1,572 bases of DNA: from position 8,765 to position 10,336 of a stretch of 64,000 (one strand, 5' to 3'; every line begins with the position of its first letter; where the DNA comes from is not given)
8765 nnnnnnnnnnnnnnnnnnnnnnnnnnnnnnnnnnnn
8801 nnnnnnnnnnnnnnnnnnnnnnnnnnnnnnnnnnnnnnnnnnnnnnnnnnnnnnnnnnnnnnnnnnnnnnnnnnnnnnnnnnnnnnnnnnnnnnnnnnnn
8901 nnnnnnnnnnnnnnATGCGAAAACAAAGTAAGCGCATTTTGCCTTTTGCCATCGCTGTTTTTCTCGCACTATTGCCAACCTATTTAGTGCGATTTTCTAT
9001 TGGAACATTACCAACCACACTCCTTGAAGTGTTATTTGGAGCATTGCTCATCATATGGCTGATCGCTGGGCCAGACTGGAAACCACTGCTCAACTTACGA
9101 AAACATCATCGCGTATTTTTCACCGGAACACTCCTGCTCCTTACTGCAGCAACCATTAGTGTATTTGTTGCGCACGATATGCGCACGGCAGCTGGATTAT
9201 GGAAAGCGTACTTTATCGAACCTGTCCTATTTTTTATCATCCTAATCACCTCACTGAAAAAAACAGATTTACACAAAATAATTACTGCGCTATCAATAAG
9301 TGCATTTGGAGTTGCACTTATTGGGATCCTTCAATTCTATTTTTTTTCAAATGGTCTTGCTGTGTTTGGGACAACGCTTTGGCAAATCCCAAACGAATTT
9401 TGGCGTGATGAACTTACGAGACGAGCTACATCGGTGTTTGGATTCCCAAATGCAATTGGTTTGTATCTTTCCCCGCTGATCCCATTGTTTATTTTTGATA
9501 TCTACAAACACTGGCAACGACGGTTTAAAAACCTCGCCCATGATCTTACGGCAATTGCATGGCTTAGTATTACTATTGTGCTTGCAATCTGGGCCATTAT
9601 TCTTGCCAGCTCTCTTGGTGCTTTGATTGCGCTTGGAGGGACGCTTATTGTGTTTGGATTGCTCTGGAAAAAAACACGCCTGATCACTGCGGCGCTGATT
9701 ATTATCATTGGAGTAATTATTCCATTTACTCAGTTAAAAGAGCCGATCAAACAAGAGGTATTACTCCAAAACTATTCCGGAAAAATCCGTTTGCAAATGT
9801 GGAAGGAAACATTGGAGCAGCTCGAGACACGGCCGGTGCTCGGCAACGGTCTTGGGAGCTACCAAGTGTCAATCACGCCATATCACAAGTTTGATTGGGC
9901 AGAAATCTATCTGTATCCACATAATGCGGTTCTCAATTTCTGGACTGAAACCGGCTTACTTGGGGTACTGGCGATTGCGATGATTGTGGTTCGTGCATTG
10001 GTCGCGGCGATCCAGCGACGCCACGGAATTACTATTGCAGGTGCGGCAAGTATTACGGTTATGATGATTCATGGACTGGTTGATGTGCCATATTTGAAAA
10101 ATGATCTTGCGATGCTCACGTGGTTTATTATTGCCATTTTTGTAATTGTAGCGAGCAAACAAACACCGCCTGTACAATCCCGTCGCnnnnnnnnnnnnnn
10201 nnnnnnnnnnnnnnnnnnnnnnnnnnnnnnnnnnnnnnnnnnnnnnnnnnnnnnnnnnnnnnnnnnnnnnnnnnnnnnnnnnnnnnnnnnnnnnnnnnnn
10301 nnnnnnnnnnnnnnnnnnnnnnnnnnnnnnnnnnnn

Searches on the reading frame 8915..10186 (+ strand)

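Call 8: search_protein_families(library=pfam, proteins=[window:8915-10186:+], max_evalue=0.001)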
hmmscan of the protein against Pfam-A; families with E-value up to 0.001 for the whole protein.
window:8915-10186:+ (424 aa): 1 family
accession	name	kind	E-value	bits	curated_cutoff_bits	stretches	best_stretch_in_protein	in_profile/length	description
PF04932.20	Wzy_C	-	1.8e-18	67.2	31.7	1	220-354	2-148/149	O-Antigen ligase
